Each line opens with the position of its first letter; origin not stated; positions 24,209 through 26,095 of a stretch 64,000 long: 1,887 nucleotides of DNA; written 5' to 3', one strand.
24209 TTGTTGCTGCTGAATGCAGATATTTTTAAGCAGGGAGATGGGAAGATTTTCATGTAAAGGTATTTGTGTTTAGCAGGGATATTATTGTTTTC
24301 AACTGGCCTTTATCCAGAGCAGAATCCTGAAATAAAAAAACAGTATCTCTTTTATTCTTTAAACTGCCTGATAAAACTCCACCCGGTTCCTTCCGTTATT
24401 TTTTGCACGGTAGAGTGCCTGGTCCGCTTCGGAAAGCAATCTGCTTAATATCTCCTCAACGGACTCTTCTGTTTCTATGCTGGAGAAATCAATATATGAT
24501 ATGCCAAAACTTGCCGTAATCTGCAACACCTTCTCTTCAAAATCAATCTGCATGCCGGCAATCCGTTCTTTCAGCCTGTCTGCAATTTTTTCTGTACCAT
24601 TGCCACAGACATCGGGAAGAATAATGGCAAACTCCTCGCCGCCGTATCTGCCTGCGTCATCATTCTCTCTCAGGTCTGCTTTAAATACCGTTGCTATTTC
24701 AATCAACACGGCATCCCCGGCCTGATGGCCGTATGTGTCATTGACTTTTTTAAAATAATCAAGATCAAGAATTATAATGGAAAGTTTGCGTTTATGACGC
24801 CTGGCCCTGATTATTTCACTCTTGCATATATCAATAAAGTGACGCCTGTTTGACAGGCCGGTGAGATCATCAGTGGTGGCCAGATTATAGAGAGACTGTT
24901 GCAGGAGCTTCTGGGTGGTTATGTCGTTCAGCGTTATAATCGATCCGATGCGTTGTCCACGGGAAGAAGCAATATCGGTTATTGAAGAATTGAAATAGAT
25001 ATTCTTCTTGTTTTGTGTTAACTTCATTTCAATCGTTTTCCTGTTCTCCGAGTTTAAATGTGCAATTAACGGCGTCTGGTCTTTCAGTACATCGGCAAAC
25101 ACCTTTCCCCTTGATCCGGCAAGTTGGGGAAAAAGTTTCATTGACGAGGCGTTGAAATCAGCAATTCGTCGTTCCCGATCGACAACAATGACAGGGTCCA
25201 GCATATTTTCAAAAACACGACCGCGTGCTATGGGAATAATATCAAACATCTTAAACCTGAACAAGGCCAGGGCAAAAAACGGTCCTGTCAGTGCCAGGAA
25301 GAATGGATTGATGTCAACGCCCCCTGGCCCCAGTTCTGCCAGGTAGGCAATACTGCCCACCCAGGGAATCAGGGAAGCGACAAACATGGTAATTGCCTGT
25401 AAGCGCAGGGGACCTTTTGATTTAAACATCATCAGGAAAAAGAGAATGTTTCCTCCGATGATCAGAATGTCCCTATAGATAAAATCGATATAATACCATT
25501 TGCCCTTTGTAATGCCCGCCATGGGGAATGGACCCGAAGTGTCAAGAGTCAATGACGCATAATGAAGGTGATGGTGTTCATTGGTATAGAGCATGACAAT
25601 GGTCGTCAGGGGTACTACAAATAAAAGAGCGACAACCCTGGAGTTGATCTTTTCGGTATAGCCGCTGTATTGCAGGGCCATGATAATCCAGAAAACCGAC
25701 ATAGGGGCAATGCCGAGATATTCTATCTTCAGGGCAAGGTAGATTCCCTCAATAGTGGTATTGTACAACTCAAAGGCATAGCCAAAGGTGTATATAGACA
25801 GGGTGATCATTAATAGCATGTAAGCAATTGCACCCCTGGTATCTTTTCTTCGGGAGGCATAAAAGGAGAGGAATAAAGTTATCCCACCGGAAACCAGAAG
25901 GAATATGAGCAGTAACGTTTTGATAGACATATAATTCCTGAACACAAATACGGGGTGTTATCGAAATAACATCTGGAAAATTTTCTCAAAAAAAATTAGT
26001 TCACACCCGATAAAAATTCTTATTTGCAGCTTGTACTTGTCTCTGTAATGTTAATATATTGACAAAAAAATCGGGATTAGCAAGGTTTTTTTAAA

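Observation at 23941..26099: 89-nt direct repeat (80% identity, gap-free) flanking a membrane-bound GGDEF diguanylate cyclase gene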

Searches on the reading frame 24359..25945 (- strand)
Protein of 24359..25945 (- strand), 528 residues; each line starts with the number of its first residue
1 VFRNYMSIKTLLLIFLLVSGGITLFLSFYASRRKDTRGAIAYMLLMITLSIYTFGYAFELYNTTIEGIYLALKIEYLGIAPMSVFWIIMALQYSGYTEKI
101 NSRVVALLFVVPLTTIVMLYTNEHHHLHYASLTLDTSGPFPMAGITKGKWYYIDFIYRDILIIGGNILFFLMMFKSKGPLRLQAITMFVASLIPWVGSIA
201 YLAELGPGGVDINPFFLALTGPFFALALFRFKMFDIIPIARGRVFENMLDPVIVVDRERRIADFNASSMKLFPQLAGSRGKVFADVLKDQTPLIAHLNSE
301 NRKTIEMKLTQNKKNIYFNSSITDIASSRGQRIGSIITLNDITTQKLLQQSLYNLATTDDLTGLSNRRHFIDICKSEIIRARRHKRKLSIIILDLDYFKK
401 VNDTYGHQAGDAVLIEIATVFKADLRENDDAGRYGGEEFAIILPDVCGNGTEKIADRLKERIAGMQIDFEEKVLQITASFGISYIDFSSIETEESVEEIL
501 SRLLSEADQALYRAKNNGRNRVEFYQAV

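Call 9: search_protein_families(library=pfam, proteins=[window:24359-25945:-])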
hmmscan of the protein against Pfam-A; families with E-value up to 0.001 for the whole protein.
window:24359-25945:- (528 aa): 2 families
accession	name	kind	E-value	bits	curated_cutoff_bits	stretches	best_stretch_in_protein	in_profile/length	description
PF16927.11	HisKA_7TM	-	8.8e-58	196.2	28.6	1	16-238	2-224/224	N-terminal 7TM region of histidine kinase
PF00990.26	GGDEF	-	1.2e-43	149.1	23.8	1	356-521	1-161/161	Diguanylate cyclase, GGDEF domain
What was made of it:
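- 24359..25930 (-): Membrane diguanylate cyclase (HisKA_7TM + GGDEF), 523 aa. Pfam PF16927 8.8e-58 and PF00990 1.2e-43 (call 9).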

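Call 14: find_encoding_contigs(protein=window:24362-25930:-, flank=10000, max_places=6)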
Protein seq(523 aa) (523 aa): 1 contig read that carries it; 1 place shown.
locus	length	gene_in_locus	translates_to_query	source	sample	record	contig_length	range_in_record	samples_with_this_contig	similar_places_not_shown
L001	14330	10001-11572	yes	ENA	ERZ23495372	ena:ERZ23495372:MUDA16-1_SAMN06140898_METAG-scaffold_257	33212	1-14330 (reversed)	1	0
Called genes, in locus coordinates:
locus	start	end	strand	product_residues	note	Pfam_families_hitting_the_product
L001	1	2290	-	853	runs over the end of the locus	PF01244:Peptidase_M19 (faint)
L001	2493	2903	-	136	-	PF00211:Guanylate_cyc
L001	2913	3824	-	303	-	-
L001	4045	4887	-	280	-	-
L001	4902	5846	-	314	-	PF04773:FecR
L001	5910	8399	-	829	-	-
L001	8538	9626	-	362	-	PF12833:HTH_18, PF00165:HTH_AraC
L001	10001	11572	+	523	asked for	PF16927:HisKA_7TM, PF00990:GGDEF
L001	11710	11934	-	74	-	-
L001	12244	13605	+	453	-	PF00696:AA_kinase, PF01842:ACT, PF22468:ACT_9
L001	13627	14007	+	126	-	-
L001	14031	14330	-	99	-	?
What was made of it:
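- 24359..25930 (-): Gene call of 523 aa on the source contig (call 14).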

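Call 26: find_homologous_proteins(query=window:24362-25930:-, max_evalue=1e-30)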
Query seq(523 aa) (523 aa): 1095 proteins with E <= 1e-30 among 8000 candidates; the best 120 are listed.
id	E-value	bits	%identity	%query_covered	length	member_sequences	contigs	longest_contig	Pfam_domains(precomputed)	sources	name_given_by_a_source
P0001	0.0e+0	1154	100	100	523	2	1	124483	PF16927.12,PF00990.27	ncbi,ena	-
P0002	1.7e-170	586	52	100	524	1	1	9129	PF13426.14,PF16927.12,PF00989.32,PF00990.27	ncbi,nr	ncbi:MAG: diguanylate cyclase [Desulfobacteraceae bacterium]|nr:diguanylate cyclase [Desulfobacterac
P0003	1.4e-164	567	49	100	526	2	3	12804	PF16927.12,PF00990.27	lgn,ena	-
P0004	4.0e-162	559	49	100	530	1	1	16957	PF13426.14,PF16927.12,PF00990.27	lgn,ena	-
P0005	1.8e-161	557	50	100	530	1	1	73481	PF16927.12,PF00990.27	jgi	jgi:diguanylate cyclase (GGDEF)-like protein/PAS domain S-box-containing protein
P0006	7.9e-161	554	50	100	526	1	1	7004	PF16927.12,PF00990.27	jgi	jgi:diguanylate cyclase (GGDEF)-like protein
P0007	1.4e-159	550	50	97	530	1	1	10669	PF16927.12,PF00990.27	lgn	-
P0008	4.1e-157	542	50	97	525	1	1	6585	PF16927.12,PF00990.27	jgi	-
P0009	1.0e-152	528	48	99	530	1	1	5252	PF16927.12,PF00990.27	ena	-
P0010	6.1e-150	519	49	92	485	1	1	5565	PF16927.12,PF00990.27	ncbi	-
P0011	3.1e-144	500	46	99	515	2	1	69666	PF16927.12,PF00990.27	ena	-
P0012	7.5e-140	485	45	99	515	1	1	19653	PF16927.12,PF00990.27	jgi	jgi:diguanylate cyclase (GGDEF)-like protein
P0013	1.5e-139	484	44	99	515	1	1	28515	PF16927.12,PF00990.27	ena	-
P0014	3.1e-136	473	44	99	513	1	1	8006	PF16927.12,PF00990.27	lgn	-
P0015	1.5e-135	471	43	100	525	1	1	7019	PF16927.12,PF00990.27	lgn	-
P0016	8.4e-125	436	43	100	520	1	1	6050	PF16927.12,PF00990.27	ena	-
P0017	1.0e-123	432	42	99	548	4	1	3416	PF08448.17,PF16927.12,PF00990.27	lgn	-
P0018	4.5e-121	423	41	97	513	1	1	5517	PF13426.14,PF08448.17,PF16927.12,PF00990.27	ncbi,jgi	-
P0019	1.2e-120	422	40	98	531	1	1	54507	PF13188.14,PF16927.12,PF00990.27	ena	-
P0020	1.8e-120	421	40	98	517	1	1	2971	PF16927.12,PF00990.27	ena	-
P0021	3.0e-120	421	40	98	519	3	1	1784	PF08448.17,PF16927.12,PF00990.27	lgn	-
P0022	4.1e-120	420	41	99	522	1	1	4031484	PF08448.17,PF16927.12,PF00990.27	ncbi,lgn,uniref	ncbi:histidine kinase N-terminal 7TM domain-containing protein [Pseudodesulfovibrio sp.]|uniref:hist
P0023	3.5e-119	417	40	99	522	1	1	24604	PF08448.17,PF16927.12,PF00990.27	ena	-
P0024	1.6e-117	412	40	99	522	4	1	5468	PF08448.17,PF16927.12,PF00990.27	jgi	-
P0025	4.4e-116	407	39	98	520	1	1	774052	PF13426.14,PF13188.14,PF16927.12,PF00990.27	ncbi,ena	-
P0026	7.1e-116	406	39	98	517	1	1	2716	PF13188.14,PF16927.12,PF00990.27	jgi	jgi:diguanylate cyclase (GGDEF)-like protein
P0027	1.1e-113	399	41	99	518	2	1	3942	PF16927.12,PF00990.27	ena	-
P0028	2.2e-113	398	38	99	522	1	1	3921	PF08448.17,PF16927.12,PF00990.27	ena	-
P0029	5.6e-113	397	40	99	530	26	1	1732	PF08448.17,PF16927.12,PF00990.27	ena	-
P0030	4.7e-111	390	41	94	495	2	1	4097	PF13426.14,PF16927.12,PF00990.27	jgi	-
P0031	1.3e-110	389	40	95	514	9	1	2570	PF08448.17,PF16927.12,PF00990.27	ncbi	-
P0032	1.3e-109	386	38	99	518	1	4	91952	PF13426.14,PF13188.14,PF08448.17,PF16927.12,PF00990.27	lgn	-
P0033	3.6e-109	384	38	98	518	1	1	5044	PF16927.12,PF00990.27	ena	-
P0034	1.3e-108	382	40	98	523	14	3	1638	PF13188.14,PF16927.12,PF00990.27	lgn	-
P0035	1.6e-108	382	39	98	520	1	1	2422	PF08448.17,PF16927.12,PF00990.27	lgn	-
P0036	2.8e-108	381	48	76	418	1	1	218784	PF16927.12,PF00990.27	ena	-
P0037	5.6e-108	380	38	97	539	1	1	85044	PF16927.12,PF00990.27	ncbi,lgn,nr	ncbi:MAG: diguanylate cyclase [Anaerolineales bacterium]|nr:diguanylate cyclase [Anaerolineales bact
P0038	1.9e-107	378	40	97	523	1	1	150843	PF16927.12,PF00989.32,PF00990.27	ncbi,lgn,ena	-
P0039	6.1e-105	370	38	95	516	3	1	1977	PF16927.12,PF00990.27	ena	-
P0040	2.5e-104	368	37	98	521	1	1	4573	PF16927.12,PF00990.27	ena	-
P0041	2.6e-104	368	38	97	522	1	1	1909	PF08448.17,PF16927.12,PF00990.27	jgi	jgi:diguanylate cyclase (GGDEF)-like protein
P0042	3.1e-103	365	37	98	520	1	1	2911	PF08448.17,PF16927.12,PF00990.27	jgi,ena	-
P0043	3.3e-103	364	37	95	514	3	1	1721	PF13596.13,PF08448.17,PF16927.12,PF00989.32,PF00990.27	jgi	jgi:diguanylate cyclase (GGDEF)-like protein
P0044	6.7e-103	363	37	97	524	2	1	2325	PF08448.17,PF16927.12,PF00990.27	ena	-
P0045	5.3e-102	360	38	92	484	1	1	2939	PF16927.12,PF00990.27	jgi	jgi:diguanylate cyclase (GGDEF)-like protein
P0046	6.1e-102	360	37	100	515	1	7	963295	PF13188.14,PF16927.12,PF00990.27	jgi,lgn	jgi:diguanylate cyclase (GGDEF)-like protein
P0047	7.8e-102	360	36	95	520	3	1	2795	PF16927.12,PF00990.27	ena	-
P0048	8.3e-102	360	37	98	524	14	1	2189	PF08448.17,PF16927.12,PF00990.27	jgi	jgi:diguanylate cyclase (GGDEF)-like protein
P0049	1.2e-101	359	37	97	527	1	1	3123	PF16927.12,PF00989.32,PF00990.27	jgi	jgi:diguanylate cyclase (GGDEF)-like protein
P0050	1.7e-101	359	37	98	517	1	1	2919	PF16927.12,PF00990.27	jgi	jgi:diguanylate cyclase (GGDEF)-like protein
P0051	1.9e-101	359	37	98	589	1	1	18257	PF16927.12,PF00989.32,PF00990.27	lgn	-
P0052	9.6e-101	356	37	98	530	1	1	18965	PF13596.13,PF08448.17,PF16927.12,PF00990.27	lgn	-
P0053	5.3e-100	354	36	97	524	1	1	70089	PF16927.12,PF00990.27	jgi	jgi:diguanylate cyclase (GGDEF)-like protein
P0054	2.4e-98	348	36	93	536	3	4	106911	PF13188.14,PF08448.17,PF16927.12,PF00990.27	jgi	-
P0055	9.6e-98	346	37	93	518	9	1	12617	PF13596.13,PF08448.17,PF16927.12,PF00990.27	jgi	jgi:diguanylate cyclase (GGDEF)-like protein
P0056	1.5e-96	342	36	99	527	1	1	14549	PF16927.12,PF00990.27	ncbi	-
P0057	1.3e-95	339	36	95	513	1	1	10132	PF13426.14,PF08448.17,PF16927.12,PF00989.32,PF00990.27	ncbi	-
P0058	1.4e-95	339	35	90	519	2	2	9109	PF13188.14,PF08448.17,PF16927.12,PF00990.27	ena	-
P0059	2.2e-94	335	36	95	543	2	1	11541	PF08448.17,PF16927.12,PF00990.27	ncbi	-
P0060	5.7e-94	334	36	97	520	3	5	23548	PF13188.14,PF08448.17,PF16927.12,PF00989.32,PF00990.27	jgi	-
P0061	6.6e-94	334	36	95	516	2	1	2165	PF13188.14,PF16927.12,PF00990.27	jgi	-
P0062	1.7e-93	332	38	94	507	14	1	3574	PF13426.14,PF13188.14,PF16927.12,PF24898.3,PF00990.27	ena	-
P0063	5.9e-93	331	34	98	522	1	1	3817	PF08448.17,PF16927.12,PF00989.32,PF00990.27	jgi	jgi:diguanylate cyclase (GGDEF)-like protein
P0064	4.5e-92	328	36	96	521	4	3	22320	PF16927.12,PF00990.27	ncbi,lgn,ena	-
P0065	1.2e-91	326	37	98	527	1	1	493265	PF16927.12,PF00990.27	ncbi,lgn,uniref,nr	ncbi:histidine kinase N-terminal 7TM domain-containing protein [Saccharibacillus sp. JS10]|uniref:hi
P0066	4.8e-91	324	36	92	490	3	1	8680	PF13426.14,PF16927.12,PF00990.27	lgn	-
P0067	9.8e-91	323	36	99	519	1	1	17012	PF16927.12,PF00990.27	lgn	-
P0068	3.8e-90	321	35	99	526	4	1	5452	PF16927.12,PF00990.27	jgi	jgi:diguanylate cyclase (GGDEF)-like protein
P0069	4.3e-90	321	34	97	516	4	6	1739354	PF16927.12,PF00990.27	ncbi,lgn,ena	-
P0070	5.4e-90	321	35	97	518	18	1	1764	PF16927.12,PF00990.27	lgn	-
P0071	4.4e-89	318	33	98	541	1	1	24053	PF16927.12,PF00990.27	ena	-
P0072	5.8e-87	311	35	97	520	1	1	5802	PF16927.12,PF00990.27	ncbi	-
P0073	1.8e-86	309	34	94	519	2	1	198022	PF13426.14,PF13188.14,PF08448.17,PF16927.12,PF00989.32,PF00990.27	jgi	jgi:diguanylate cyclase (GGDEF)-like protein/PAS domain S-box-containing protein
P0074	1.3e-84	303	35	99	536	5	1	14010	PF08448.17,PF16927.12,PF00990.27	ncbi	-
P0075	2.3e-84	302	35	98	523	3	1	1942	PF08448.17,PF16927.12,PF00990.27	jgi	-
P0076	1.2e-82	297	34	93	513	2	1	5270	PF13426.14,PF08448.17,PF16927.12,PF00989.32,PF00990.27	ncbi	-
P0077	2.1e-82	296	46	64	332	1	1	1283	PF08448.17,PF16927.12,PF00990.27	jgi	jgi:diguanylate cyclase (GGDEF)-like protein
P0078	7.0e-82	294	34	92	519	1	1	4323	PF08448.17,PF16927.12,PF00990.27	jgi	jgi:diguanylate cyclase (GGDEF)-like protein/PAS domain S-box-containing protein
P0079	2.0e-81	293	35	97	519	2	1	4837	PF16927.12,PF00989.32,PF00990.27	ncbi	ncbi:MAG: diguanylate cyclase, partial [Spirochaetaceae bacterium]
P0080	2.9e-81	292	34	99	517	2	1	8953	PF16927.12,PF00990.27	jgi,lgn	-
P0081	3.2e-81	292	35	98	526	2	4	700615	PF13188.14,PF16927.12,PF00990.27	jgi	jgi:diguanylate cyclase (GGDEF)-like protein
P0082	3.5e-81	292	33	98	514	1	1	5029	PF16927.12,PF00990.27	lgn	-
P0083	8.0e-81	291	33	99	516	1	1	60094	PF13426.14,PF16927.12,PF00990.27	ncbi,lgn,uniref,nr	ncbi:histidine kinase N-terminal 7TM domain-containing diguanylate cyclase [Bacillus sp. SJS]|uniref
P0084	2.9e-80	289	35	92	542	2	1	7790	PF13188.14,PF16927.12,PF00990.27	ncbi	-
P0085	5.1e-80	288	35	90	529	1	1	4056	PF08448.17,PF16927.12,PF00990.27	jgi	-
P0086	1.5e-79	286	35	91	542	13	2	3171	PF16927.12,PF00990.27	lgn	-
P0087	1.4e-78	283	35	98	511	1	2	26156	PF16927.12,PF00990.27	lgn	-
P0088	2.4e-78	282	33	98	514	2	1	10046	PF16927.12,PF00990.27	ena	-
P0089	3.8e-78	282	34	98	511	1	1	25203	PF16927.12,PF00990.27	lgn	-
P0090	4.2e-78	282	32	100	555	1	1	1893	PF16927.12,PF00990.27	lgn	-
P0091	9.0e-78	281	33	98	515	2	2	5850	PF13426.14,PF16927.12,PF00990.27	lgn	-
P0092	9.8e-78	280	34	94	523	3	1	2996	PF16927.12,PF00990.27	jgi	-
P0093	1.0e-77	280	34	99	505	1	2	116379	PF13188.14,PF16927.12,PF00990.27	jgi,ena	-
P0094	1.3e-77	280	33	97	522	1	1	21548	PF08448.17,PF16927.12,PF00990.27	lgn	-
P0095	3.2e-77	279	35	97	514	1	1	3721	PF13188.14,PF16927.12,PF00990.27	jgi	jgi:diguanylate cyclase (GGDEF)-like protein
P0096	3.4e-77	279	34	90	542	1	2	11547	PF13188.14,PF08448.17,PF16927.12,PF00990.27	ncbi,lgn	ncbi:MAG: diguanylate cyclase [Trueperaceae bacterium]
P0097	5.1e-77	278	34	89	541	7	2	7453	PF13188.14,PF08448.17,PF16927.12,PF00990.27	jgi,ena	-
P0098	9.0e-77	277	33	94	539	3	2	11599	PF16927.12,PF00990.27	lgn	-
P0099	1.4e-76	277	34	90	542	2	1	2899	PF13188.14,PF08448.17,PF16927.12,PF00990.27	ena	-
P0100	2.1e-76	276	33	99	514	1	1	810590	PF16927.12,PF00990.27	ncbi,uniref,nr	ncbi:histidine kinase N-terminal 7TM domain-containing diguanylate cyclase [Acidicapsa acidisoli]|un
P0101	4.1e-76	275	32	98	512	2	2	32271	PF16927.12,PF00990.27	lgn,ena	-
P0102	5.0e-76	275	33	98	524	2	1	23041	PF13426.14,PF13188.14,PF08448.17,PF16927.12,PF00989.32,PF00990.27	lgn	-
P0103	9.8e-76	274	33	91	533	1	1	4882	PF16927.12,PF00990.27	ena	-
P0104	9.9e-76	274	32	94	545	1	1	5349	PF16927.12,PF00990.27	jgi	jgi:diguanylate cyclase (GGDEF)-like protein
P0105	2.0e-75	273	35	96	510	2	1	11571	PF16927.12,PF00990.27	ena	-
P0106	7.1e-75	271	32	83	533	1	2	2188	PF13188.14,PF08448.17,PF16927.12,PF00990.27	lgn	-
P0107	7.8e-75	271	34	94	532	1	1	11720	PF08448.17,PF16927.12,PF00990.27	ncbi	-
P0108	3.6e-74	269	31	100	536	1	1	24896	PF16927.12,PF00990.27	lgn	-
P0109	5.7e-74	268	33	98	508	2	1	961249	PF16927.12,PF00990.27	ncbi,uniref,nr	ncbi:histidine kinase N-terminal 7TM domain-containing diguanylate cyclase [Acidicapsa ligni]|uniref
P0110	6.8e-74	268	32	100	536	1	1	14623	PF16927.12,PF00990.27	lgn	-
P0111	8.0e-74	268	32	91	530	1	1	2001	PF08448.17,PF16927.12,PF00990.27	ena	-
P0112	2.4e-73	266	33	65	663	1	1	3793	PF08447.19,PF13426.14,PF13188.14,PF12860.14,PF08448.17,PF16927.12,PF00989.32,PF00990.27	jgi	jgi:diguanylate cyclase (GGDEF)-like protein/PAS domain S-box-containing protein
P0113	3.9e-73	265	33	98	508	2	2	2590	PF13426.14,PF16927.12,PF00990.27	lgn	-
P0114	1.0e-72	264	32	99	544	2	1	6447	PF16927.12,PF00990.27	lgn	-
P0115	1.7e-72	263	32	99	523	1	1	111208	PF13596.13,PF13188.14,PF08448.17,PF16927.12,PF00990.27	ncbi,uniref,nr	ncbi:histidine kinase N-terminal 7TM domain-containing diguanylate cyclase [Ureibacillus aquaedulcis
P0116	2.4e-72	263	41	34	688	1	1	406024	PF13426.14,PF13188.14,PF13185.13,PF01590.33,PF08448.17,PF13492.13,PF16927.12,PF00990.27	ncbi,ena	-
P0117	2.8e-72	262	32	98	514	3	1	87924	PF13426.14,PF13188.14,PF12860.14,PF08448.17,PF16927.12,PF00989.32,PF00990.27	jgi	jgi:diguanylate cyclase (GGDEF)-like protein/PAS domain S-box-containing protein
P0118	3.4e-72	262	32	98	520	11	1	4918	PF13426.14,PF16927.12,PF00990.27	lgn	-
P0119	3.8e-72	262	31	100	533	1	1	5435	PF16927.12,PF00990.27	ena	-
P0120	1.3e-71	260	31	97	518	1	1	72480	PF08448.17,PF16927.12,PF00990.27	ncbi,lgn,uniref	ncbi:histidine kinase N-terminal 7TM domain-containing protein [Carnobacterium sp.]|uniref:histidine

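Call 44: find_encoding_contigs(protein=P0005, flank=6000, max_places=2)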
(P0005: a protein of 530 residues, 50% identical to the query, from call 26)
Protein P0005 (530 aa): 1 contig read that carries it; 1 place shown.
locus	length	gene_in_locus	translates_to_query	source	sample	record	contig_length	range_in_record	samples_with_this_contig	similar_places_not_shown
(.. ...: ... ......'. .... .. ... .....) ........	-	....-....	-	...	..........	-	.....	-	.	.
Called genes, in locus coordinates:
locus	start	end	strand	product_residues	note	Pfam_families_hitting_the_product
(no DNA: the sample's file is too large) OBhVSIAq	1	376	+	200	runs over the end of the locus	-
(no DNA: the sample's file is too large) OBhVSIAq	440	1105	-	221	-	PF00702:Hydrolase, PF13419:HAD_2, PF13242:Hydrolase_like (weak)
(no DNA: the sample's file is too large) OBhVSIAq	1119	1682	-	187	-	PF00258:Flavodoxin_1 (weak), PF12724:Flavodoxin_5 (weak)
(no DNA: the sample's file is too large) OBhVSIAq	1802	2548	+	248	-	PF00376:MerR, PF13411:MerR_1, PF07739:TipAS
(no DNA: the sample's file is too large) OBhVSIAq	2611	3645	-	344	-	PF01435:Peptidase_M48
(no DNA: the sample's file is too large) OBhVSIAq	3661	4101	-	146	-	-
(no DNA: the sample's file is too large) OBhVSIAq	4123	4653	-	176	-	PF08002:DUF1697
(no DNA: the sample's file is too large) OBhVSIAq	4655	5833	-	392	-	PF07690:MFS_1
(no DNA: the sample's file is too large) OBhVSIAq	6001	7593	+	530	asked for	PF16927:HisKA_7TM, PF00990:GGDEF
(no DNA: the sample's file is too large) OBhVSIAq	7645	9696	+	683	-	-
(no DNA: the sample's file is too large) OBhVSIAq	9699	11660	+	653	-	PF01590:GAF, PF13185:GAF_2, PF13492:GAF_3 (weak), PF13487:HD_5, PF01966:HD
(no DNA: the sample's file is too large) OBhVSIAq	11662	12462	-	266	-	PF01209:Ubie_methyltran (weak), PF13489:Methyltransf_23, PF01135:PCMT (weak), PF05175:MTS (weak), PF08241:Methyltransf_11, PF08242:Methyltransf_12, PF13649:Methyltransf_25, PF13847:Methyltransf_31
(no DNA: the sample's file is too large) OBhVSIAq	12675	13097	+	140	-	PF00582:Usp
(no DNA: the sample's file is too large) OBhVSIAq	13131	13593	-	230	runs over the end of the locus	PF01177:Asp_Glu_race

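Call 45: find_encoding_contigs(protein=P0002, flank=6000, max_places=2)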
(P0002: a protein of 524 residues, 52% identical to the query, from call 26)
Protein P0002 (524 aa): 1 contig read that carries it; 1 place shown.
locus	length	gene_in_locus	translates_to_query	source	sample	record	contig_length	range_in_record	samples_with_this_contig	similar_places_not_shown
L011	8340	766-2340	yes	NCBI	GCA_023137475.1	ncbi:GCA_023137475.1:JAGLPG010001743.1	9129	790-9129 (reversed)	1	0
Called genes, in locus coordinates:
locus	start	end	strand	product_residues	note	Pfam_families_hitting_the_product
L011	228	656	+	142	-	-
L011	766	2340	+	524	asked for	PF16927:HisKA_7TM, PF00989:PAS (weak), PF13426:PAS_9 (weak), PF00990:GGDEF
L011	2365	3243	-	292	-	PF00497:SBP_bac_3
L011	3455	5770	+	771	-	PF02743:dCache_1, PF17201:Cache_3-Cache_2, PF00672:HAMP, PF00989:PAS (weak), PF08448:PAS_4 (weak), PF13426:PAS_9 (faint), PF00512:HisKA (weak), PF02518:HATPase_c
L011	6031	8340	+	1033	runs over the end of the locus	PF00069:Pkinase, PF07714:PK_Tyr_Ser-Thr, PF13191:AAA_16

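Call 46: find_encoding_contigs(protein=P0004, flank=6000, max_places=2)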
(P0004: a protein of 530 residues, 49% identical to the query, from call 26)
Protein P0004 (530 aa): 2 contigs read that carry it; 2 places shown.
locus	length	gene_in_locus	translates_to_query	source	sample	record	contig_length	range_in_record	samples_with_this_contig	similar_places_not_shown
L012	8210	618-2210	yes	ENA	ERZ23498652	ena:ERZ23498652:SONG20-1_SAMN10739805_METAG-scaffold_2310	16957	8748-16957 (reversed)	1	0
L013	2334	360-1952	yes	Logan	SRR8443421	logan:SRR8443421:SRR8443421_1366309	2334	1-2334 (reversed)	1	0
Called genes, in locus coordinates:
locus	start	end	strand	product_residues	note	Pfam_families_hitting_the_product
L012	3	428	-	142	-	?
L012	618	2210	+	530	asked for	PF16927:HisKA_7TM, PF13426:PAS_9 (faint), PF00990:GGDEF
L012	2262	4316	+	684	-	-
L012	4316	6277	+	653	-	PF01590:GAF, PF13185:GAF_2, PF13492:GAF_3 (weak), PF13487:HD_5, PF01966:HD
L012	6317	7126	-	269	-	PF01135:PCMT (weak), PF13489:Methyltransf_23, PF05175:MTS (weak), PF08241:Methyltransf_11, PF08242:Methyltransf_12, PF13649:Methyltransf_25, PF13847:Methyltransf_31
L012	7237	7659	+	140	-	PF00582:Usp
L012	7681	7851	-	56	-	-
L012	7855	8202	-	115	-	PF00190:Cupin_1 (weak), PF07883:Cupin_2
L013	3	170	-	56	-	?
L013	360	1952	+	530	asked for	PF16927:HisKA_7TM, PF13426:PAS_9 (faint), PF00990:GGDEF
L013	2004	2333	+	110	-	?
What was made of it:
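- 24359..25930 (-): Closest homologue outside this species is 52% identical, in an unrelated context (calls 26, 44-46).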
